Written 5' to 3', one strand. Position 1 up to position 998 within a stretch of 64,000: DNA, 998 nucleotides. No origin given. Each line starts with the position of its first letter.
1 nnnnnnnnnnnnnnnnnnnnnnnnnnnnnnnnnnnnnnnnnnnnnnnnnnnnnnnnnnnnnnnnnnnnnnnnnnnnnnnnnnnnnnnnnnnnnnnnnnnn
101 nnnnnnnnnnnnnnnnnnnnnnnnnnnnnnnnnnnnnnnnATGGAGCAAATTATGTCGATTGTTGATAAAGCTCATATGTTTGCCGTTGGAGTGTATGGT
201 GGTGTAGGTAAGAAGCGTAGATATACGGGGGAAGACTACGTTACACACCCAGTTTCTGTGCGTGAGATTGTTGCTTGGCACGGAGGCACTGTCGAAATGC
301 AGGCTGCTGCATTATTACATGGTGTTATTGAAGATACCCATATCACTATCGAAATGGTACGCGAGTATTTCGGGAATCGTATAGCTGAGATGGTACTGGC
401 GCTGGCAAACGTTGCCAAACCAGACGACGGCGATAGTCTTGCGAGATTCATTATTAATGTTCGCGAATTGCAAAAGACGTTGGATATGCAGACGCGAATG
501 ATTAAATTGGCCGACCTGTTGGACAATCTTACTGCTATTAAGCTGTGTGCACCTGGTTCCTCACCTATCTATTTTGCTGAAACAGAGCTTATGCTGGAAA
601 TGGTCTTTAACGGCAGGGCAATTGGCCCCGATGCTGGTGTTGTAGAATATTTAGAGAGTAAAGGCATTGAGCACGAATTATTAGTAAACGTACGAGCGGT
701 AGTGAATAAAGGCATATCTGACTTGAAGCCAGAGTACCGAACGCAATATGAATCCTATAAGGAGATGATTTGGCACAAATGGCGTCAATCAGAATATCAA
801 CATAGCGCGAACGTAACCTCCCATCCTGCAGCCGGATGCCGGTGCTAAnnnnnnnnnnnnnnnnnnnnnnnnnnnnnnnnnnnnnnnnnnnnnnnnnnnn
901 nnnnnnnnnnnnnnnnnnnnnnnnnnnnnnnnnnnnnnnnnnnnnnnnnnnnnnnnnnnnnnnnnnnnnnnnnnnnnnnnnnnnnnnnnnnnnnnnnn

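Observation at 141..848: Early HD-domain protein with SpoT/Mesh1-like motifs but HG instead of the catalytic HD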

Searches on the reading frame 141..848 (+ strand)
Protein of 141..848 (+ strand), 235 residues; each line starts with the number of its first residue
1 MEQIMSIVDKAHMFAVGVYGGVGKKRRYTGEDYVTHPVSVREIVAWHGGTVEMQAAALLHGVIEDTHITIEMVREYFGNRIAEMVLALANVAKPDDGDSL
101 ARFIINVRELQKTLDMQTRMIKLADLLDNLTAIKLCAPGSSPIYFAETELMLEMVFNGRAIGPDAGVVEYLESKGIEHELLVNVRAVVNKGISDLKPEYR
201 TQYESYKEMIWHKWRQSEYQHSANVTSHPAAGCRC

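Call 3: search_protein_families(library=pfam, proteins=[window:141-848:+], max_evalue=10)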
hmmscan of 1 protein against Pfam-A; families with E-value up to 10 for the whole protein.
window:141-848:+ (235 aa): 3 families
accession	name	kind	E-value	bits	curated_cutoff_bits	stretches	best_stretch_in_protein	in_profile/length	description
PF13328.12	HD_4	-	4e-15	56.3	27.2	1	24-135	11-129/156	HD domain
PF01966.28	HD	-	0.01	16.5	22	1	33-129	1-115/116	HD domain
PF20708.2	DUF6822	-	0.19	11.3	30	1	68-100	115-147/288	Family of unknown function (DUF6822)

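Call 4: search_protein_families(library=phrogs, proteins=[window:141-848:+], max_evalue=1)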
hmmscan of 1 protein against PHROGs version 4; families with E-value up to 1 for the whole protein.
window:141-848:+ (235 aa): 4 families
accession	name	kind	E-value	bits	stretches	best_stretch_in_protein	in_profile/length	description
phrog_990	-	other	2.3e-26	93.9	1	9-212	154-373/374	metal-dependent phosphohydrolase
phrog_32047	-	other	4.2e-12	46.9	1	8-87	24-104/301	phosphohydrolase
phrog_15275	-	unknown function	0.0086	16.8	1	27-135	45-153/223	-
phrog_30666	-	unknown function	0.0091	17.2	1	111-137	21-47/79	-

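Call 5: search_protein_families(library=ncbifam, proteins=[window:141-848:+], max_evalue=10)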
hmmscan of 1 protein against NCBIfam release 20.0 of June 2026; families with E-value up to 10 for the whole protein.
window:141-848:+ (235 aa): 4 families
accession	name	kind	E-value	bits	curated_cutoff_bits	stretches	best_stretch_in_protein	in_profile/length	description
TIGR00691.1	spoT_relA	subfamily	4.4e-20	71.6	499.2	1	25-136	12-125/687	RelA/SpoT family protein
NF008303.0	PRK11092.1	equivalog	1.4e-13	49.9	947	1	25-133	37-147/702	bifunctional GTP diphosphokinase/guanosine-3',5'-bis pyrophosphate 3'-pyrophosphohydrolase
NF005036.0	PRK06451.1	equivalog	0.022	13.5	484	1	155-194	13-52/412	NADP-dependent isocitrate dehydrogenase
TIGR03401.1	cyanamide_fam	subfamily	0.091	12.3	109.85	1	56-132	88-168/228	HD domain protein, cyanamide hydratase family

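Call 6: search_solved_structures(query=window:141-845:+, max_evalue=10, show_alignments=4)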
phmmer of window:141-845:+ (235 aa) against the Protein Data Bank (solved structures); distinct sequences matched with E-value up to 10: 24.
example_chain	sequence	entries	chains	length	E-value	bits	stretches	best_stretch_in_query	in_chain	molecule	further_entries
4yf1_A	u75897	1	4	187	1.1e-12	51.3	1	10-138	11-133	Lmo0812 protein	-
7qps_A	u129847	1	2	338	1.4e-11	47.7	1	26-163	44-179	ACT domain protein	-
7qpr_A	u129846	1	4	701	5e-11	45.9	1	26-148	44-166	ACT domain protein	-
5xnx_A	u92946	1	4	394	1.5e-10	44.3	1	25-141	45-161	Bifunctional (p)ppGpp synthase/hydrolase RelA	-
8fr8_I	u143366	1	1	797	5.1e-09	39.3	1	26-141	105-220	GTP pyrophosphokinase RelA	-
3nr1_A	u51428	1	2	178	1.2e-08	38.1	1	26-139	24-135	HD domain-containing protein 3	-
6s2t_A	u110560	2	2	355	1.5e-08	37.8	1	10-141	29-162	(P)ppGpp synthetase I, SpoT/RelA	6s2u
7ohg_A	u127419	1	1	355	1.5e-08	37.8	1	10-141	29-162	Guanosine-3',5'-bis(Diphosphate) 3'-pyrophosphohydrolase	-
6s2v_A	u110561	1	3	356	1.5e-08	37.8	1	10-141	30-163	(P)ppGpp synthetase I, SpoT/RelA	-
7qoe_A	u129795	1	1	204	1.6e-08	37.7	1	24-134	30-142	HDc domain-containing protein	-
8acu_A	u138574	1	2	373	1.8e-08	37.5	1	5-135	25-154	GTP pyrophosphokinase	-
1vj7_A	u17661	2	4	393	1.9e-08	37.4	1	26-135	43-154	Bifunctional RELA/SPOT | Bifunctional (p)ppGpp synthase/hydrolase RelA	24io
6yxa_A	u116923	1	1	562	3.7e-08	36.5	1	5-135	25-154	GTP pyrophosphokinase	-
5vxa_A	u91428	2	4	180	1.2e-07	34.8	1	26-139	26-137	Guanosine-3',5'-bis(diphosphate) 3'-pyrophosphohydrolase MESH1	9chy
7oiw_A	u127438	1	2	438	1.6e-06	31.2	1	26-138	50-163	GTP pyrophosphokinase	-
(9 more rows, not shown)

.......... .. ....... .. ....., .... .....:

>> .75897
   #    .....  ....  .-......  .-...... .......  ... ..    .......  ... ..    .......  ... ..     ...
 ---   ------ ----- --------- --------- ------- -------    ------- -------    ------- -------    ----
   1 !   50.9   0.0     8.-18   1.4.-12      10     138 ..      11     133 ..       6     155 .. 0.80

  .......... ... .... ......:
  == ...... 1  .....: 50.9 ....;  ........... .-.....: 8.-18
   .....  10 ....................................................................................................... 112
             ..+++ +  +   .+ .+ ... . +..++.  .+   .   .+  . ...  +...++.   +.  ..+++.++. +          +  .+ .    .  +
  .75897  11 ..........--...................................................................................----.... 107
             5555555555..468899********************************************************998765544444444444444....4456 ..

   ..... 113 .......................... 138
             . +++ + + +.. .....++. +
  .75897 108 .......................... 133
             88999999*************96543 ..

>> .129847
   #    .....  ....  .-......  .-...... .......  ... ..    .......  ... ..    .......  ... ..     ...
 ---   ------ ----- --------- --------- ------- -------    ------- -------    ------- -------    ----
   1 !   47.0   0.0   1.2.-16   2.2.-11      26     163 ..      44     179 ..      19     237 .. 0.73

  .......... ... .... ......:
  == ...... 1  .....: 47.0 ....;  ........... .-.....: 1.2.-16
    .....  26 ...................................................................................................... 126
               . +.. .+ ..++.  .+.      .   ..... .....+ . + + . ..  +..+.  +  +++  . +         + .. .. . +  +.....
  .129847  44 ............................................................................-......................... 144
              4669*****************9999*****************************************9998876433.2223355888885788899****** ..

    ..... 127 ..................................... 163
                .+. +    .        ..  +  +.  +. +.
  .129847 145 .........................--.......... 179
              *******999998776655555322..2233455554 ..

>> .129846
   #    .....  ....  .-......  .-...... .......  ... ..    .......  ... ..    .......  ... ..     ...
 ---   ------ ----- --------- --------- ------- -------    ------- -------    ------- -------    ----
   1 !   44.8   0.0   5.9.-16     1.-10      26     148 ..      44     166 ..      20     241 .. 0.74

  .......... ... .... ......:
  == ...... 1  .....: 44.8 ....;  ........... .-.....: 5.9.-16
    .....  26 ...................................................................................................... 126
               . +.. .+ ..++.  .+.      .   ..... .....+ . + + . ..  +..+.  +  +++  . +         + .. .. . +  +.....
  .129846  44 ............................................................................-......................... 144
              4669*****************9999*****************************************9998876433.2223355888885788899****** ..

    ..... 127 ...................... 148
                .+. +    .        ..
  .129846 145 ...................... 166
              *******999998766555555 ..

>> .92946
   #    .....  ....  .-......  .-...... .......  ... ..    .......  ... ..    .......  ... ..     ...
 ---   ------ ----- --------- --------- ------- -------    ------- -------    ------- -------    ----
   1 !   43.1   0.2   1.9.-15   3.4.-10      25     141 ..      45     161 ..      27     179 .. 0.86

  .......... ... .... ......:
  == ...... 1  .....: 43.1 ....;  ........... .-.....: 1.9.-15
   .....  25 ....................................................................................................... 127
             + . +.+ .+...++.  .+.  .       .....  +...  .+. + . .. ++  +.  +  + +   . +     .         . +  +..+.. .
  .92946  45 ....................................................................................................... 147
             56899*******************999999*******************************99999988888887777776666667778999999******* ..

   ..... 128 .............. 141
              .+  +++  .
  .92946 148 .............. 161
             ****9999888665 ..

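Call 8: search_dna_similar(query=window:141-845:+, collection=phages, mode=protein, max_rows=60, rows=spread)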
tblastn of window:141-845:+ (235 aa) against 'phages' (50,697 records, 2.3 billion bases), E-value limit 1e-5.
Records with a match: 88; places in all: 88; records where one place covers at least 80% of the query: 3.
Best place of each record, by identity: 60-80% 3; <60% 85.
By first word of the organism name: Erwinia 24; Bacteriophage 10; Dickeya 8; Salmonella 7; Pseudomonas 6; Listeria 6; Rhizobium 5; Escherichia 4; Agrobacterium 3; Acinetobacter 2; and 10 more.
By host as written in the record: Erwinia amylovora 24; - 17; Dickeya solani MK10 6; Listeria monocytogenes 6; Rhizogenic Agrobacterium biovar 1 ST15.13/095 3; Salmonella enterica subsp. enterica serovar Typhimurium strain LT2 2; Dickeya solani 2; Campylobacter jejuni 2; and 23 more.
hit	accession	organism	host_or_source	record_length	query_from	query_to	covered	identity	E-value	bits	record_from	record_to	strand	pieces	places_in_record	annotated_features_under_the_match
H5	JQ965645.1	Salmonella phage SSU5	Salmonella enterica subsp. enterica ...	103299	5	214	89%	67.1%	2e-85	282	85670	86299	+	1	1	putative guanosine polyphosphate pyrophospho hydrolase/synthetase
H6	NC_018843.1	Salmonella phage SSU5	Salmonella enterica subsp. enterica ...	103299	5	214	89%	67.1%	2e-85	282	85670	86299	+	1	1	metal-dependent phosphohydrolase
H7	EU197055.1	Pseudomonas phage 201phi2-1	-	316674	3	170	71%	37.6%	2e-14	77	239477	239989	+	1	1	putative polyphosphate hydrolase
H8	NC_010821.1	Pseudomonas phage 201phi2-1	Pseudomonas chlororaphis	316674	3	170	71%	37.6%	2e-14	77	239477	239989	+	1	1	phosphohydrolase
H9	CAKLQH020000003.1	Acinetobacter phage MD-2021a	not known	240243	29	213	79%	31.4%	4e-9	62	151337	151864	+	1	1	spoT_1: guanosine-3',5'-bis(diphosphate) 3'-pyrophosphohydrolase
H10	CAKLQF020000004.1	Acinetobacter phage MD-2021a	not known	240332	29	213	79%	31.4%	4e-9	62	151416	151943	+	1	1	spoT_1: guanosine-3',5'-bis(diphosphate) 3'-pyrophosphohydrolase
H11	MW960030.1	Rhizobium phage RHph_X66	R. phaseoli sv. phaseoli INC 2-5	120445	8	155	63%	36.2%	2e-12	72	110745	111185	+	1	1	putative metal-dependent phosphohydrolase protein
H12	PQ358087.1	Phage TPWB-08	Tabanus par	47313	6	155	64%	35.2%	5e-11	68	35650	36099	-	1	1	phosphohydrolase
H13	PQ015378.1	Pseudomonas phage RVTF4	Pseudomonas sp.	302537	7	155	63%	34.0%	1e-12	72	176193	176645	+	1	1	phosphohydrolase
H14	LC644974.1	Komagataeibacter phage phiKM1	Komagataeibacter maltaceti NBRC 14815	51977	29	158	55%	38.2%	2e-15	81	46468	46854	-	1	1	(p)ppGpp synthetase, RelA/SpoT family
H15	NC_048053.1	Dickeya phage vB_DsoM_JA29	Dickeya solani MK10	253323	29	195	71%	28.7%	1e-13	75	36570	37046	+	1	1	metal-dependent phosphohydrolase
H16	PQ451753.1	Vibrio phage pVp-JHP1101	Vibrio parahaemolyticus SNUVpS-1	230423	11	159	63%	31.8%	3e-7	57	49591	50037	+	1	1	GTP pyrophosphokinase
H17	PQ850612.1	Escherichia phage KarinMuster_Bas82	Escherichia coli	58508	29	152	53%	37.9%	2e-15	81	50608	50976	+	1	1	metal-dependent phosphohydrolase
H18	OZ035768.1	Sashavirus 536P12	-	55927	29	152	53%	37.9%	2e-15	81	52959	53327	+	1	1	record has no annotation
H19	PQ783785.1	Escherichia phage PDP46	Escherichia coli HS(pFamp)R (ATCC ...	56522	29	152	53%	37.1%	3e-15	80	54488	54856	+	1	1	RelA/SpoT family (p)ppGpp synthetase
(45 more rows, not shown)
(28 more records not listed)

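Call 9: get_annotated_region(hit=H5, flank=3000)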
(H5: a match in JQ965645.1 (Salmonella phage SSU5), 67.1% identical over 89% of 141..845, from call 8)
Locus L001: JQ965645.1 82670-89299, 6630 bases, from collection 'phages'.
description: Salmonella phage SSU5, complete genome.
organism: Salmonella phage SSU5 (NCBI taxid 1177632)
taxonomy: Viruses; Duplodnaviria; Heunggongvirae; Uroviricota; Caudoviricetes
host: Salmonella enterica subsp. enterica serovar Typhimurium strain LT2; source: -; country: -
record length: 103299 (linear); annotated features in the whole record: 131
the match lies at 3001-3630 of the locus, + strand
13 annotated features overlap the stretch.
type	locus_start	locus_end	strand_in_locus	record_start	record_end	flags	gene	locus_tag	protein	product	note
CDS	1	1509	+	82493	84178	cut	-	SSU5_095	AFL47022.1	putative DNA modification methylase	-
CDS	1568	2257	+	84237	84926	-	-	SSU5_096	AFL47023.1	hypothetical protein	-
CDS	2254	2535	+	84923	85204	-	-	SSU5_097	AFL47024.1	putative Eaa protein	-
CDS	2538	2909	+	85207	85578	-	-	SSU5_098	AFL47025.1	hypothetical protein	-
CDS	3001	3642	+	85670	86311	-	-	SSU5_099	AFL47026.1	putative guanosine polyphosphate pyrophospho hydrolase/synthetase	-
CDS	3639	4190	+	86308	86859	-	-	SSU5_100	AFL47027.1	hypothetical protein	-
CDS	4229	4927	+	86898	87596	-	-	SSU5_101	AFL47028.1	hypothetical protein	-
CDS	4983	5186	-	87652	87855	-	-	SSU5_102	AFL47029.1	putative selenium-binding protein YdfZ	-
CDS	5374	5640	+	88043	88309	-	-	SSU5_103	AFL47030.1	hypothetical protein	-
CDS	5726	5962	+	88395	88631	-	-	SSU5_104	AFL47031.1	hypothetical protein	-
CDS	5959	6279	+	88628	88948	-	-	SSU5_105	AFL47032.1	hypothetical protein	-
CDS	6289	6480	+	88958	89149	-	-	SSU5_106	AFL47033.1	hypothetical protein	-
CDS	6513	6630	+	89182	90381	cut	-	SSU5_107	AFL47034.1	hypothetical protein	-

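Call 18: find_homologous_proteins(query=window:153-845:+, max_evalue=1e-10)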
Query window:153-845:+ (231 aa): 16 proteins with E <= 1e-10 among 1565 candidates.
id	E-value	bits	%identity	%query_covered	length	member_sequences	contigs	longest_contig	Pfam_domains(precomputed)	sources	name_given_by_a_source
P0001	4.4e-150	515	99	100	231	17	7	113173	PF13328.13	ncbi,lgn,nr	ncbi:HD domain-containing protein [Escherichia coli]|nr:HD domain-containing protein [Escherichia co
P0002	1.0e-101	357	73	93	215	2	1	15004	PF13328.13,PF01966.29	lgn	-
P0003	1.8e-90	320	67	91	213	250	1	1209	PF13328.13,PF01966.29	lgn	-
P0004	2.6e-90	320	67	91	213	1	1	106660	PF13328.13,PF01966.29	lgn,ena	-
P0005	1.4e-85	304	64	91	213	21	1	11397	PF13328.13,PF01966.29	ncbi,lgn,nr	ncbi:HD domain-containing protein [Salmonella enterica subsp. enterica serovar Newport]|nr:HD domain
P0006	1.4e-80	288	63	91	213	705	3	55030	PF13328.13,PF01966.29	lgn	-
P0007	1.1e-78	282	61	92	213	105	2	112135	PF13328.13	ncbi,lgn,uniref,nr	ncbi:GTP pyrophosphokinase [Klebsiella pneumoniae]|uniref:HD domain-containing protein n=1 Tax=Klebs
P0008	1.6e-66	242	66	74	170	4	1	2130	PF13328.13,PF01966.29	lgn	-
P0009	1.8e-59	219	71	60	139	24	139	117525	PF13328.13,PF01966.29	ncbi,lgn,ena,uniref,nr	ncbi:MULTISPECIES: HD domain-containing protein [Enterobacteriaceae]|uniref:HD domain-containing pro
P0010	1.1e-57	213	65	66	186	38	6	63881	PF13521.13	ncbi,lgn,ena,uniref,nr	ncbi:AAA family ATPase [Escherichia coli]|uniref:AAA family ATPase n=1 Tax=Escherichia coli TaxID=56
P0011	1.6e-54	203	60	70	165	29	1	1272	PF13328.13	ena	-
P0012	5.7e-47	178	61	57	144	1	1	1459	PF13328.13,PF01966.29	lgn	-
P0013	8.5e-47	178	62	58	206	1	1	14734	-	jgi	jgi:hypothetical protein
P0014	1.7e-46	177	59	61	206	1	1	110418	-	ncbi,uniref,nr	ncbi:guanosine polyphosphate pyrophosphohydrolase [Enterobacter hormaechei]|uniref:guanosine polypho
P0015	2.6e-46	176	61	58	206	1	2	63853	-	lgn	-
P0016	1.2e-17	82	38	58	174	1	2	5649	PF13328.13,PF01966.29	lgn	-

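Call 24: list_cluster_members(proteins=[P0001, L003:4152-4841:+])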
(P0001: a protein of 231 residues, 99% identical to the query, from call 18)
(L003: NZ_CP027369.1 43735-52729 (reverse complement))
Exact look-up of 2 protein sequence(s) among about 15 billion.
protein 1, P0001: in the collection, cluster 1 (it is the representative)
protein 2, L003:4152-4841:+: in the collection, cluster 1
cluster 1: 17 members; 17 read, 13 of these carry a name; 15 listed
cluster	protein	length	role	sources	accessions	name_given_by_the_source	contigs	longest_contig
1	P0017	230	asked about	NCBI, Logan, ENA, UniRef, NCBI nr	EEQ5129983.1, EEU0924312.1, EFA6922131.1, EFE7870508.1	HD domain-containing protein [Escherichia coli] | HD domain-containing protein n=1 Tax=Escherichia coli TaxID=562 RepID=UPI000D12EE12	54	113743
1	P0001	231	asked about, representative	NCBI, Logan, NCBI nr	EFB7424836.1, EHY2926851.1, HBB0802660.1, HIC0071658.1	HD domain-containing protein [Escherichia coli]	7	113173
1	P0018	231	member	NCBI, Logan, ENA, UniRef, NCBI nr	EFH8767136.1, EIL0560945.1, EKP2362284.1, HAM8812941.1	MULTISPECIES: HD domain-containing protein [Escherichia] | HD domain-containing protein n=1 Tax=Escherichia TaxID=561 RepID=UPI00093139E2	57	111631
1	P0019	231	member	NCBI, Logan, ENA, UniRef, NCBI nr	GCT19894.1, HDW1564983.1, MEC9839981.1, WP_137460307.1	HD domain-containing protein [Escherichia coli] | HD domain-containing protein n=1 Tax=Escherichia coli TaxID=562 RepID=UPI0010C429FF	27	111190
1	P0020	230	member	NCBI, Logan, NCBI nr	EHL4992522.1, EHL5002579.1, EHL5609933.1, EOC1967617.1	TPA: HD domain-containing protein [Escherichia coli] | HD domain-containing protein [Escherichia coli]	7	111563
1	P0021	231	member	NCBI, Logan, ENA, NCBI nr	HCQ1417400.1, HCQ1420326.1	TPA: HD domain-containing protein [Escherichia coli] | HD domain-containing protein [Escherichia coli]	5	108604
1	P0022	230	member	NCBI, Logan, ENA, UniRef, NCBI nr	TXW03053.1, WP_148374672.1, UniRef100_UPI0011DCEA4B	HD domain-containing protein [Escherichia coli] | HD domain-containing protein n=1 Tax=Escherichia coli TaxID=562 RepID=UPI0011DCEA4B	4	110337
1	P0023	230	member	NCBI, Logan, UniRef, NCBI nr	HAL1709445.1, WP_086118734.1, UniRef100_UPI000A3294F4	HD domain-containing protein [Escherichia coli] | HD domain-containing protein n=1 Tax=Escherichia coli TaxID=562 RepID=UPI000A3294F4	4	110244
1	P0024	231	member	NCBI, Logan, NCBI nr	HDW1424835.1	TPA: HD domain-containing protein [Escherichia coli] | HD domain-containing protein [Escherichia coli]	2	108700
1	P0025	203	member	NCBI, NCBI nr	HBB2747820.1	TPA: HD domain-containing protein, partial [Escherichia coli] | HD domain-containing protein [Escherichia coli]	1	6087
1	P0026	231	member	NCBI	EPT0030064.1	HD domain-containing protein, partial [Escherichia coli]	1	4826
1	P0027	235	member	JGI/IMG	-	(p)ppGpp synthase/HD superfamily hydrolase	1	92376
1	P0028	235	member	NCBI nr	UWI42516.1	MAG: HD domain protein [Bacteriophage sp.]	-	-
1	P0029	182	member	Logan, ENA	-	-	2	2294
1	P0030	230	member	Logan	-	-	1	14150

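Call 27: find_encoding_contigs(protein=P0002, flank=6000, max_places=3)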
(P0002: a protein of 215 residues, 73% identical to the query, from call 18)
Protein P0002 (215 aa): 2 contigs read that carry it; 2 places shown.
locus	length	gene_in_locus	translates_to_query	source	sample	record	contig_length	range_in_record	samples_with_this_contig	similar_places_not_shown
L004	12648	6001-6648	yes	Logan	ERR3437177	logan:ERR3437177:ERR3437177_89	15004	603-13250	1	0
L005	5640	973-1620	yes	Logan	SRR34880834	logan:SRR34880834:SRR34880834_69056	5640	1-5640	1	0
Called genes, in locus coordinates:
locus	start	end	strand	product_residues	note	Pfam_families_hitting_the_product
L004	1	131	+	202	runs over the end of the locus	PF00075:RNase_H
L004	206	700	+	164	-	-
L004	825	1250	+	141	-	PF05099:TerB (weak)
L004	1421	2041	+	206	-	-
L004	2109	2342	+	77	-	-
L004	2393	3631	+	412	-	PF13708:DUF4942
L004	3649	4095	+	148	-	-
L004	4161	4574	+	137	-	-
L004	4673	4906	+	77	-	-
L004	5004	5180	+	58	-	-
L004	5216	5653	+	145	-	-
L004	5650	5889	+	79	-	-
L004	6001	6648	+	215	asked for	PF13328:HD_4, PF01966:HD (weak)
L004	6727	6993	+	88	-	-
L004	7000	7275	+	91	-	-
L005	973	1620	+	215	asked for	PF13328:HD_4, PF01966:HD (weak)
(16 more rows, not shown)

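Call 37: search_protein_representatives(protein=window:153-845:+)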
Query: 231 residues. Proteins with E-value up to 0.001 (for the whole library): 10709; up to 1e-10: 1392; up to 1e-30: 6. The best 150 are listed.
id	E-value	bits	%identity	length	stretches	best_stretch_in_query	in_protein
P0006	4.5e-81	288.0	63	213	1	1-211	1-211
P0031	1.7e-49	184.8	71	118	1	1-114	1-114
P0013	2.7e-47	177.6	59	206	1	72-211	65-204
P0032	5.8e-47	176.5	45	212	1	1-214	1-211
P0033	1.2e-34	136.3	46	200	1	3-153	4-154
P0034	6.3e-34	133.9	71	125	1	1-82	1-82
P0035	1.5e-28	116.3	44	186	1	4-154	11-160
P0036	6.7e-28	114.2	72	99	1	36-110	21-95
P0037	8.8e-28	113.8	39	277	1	1-176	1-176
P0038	9.6e-27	110.4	37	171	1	2-155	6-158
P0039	3.7e-26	108.5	41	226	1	2-155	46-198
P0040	2.6e-25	105.7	40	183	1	3-148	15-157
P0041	5.6e-25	104.6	39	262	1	3-156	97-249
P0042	5.5e-23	98.1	39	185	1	7-154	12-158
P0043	8.0e-23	97.6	41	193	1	7-160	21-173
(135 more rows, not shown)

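Call 43: find_encoding_contigs(protein=P0019, flank=1200, max_places=3)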
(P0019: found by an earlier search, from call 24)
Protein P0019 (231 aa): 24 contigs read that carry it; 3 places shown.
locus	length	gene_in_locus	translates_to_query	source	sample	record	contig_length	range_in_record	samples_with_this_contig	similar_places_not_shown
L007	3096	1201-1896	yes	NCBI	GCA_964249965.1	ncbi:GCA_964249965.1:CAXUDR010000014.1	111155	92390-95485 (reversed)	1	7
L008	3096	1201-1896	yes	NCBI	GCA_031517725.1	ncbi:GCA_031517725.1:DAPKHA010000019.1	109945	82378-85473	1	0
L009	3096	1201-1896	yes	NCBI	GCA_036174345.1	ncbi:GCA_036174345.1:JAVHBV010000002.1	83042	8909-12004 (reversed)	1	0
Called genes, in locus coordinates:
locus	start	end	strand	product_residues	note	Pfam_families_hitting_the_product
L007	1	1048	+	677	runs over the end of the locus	PF00133:tRNA-synt_1, PF01406:tRNA-synt_1e (weak), PF01921:tRNA-synt_1f (faint), PF09334:tRNA-synt_1g, PF01406:tRNA-synt_1e (weak), PF19303:Anticodon_3, PF01588:tRNA_bind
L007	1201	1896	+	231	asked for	PF13328:HD_4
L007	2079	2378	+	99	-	PF19419:DUF5983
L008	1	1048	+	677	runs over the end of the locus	PF00133:tRNA-synt_1, PF01406:tRNA-synt_1e (weak), PF01921:tRNA-synt_1f (faint), PF09334:tRNA-synt_1g, PF01406:tRNA-synt_1e (weak), PF19303:Anticodon_3, PF01588:tRNA_bind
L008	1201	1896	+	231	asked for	PF13328:HD_4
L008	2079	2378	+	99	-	PF19419:DUF5983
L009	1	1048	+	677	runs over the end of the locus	PF00133:tRNA-synt_1, PF01406:tRNA-synt_1e (weak), PF01921:tRNA-synt_1f (faint), PF09334:tRNA-synt_1g, PF01406:tRNA-synt_1e (weak), PF19303:Anticodon_3, PF01588:tRNA_bind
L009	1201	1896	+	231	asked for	PF13328:HD_4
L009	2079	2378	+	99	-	PF19419:DUF5983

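Call 44: find_encoding_contigs(protein=P0030, flank=1200, max_places=2)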
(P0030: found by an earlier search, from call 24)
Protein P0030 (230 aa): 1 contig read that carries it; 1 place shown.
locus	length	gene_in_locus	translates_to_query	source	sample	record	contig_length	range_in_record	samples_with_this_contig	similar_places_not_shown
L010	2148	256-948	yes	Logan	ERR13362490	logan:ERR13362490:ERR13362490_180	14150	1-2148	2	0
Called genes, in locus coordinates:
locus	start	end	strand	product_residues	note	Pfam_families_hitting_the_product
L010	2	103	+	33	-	?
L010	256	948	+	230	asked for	PF13328:HD_4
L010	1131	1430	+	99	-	PF19419:DUF5983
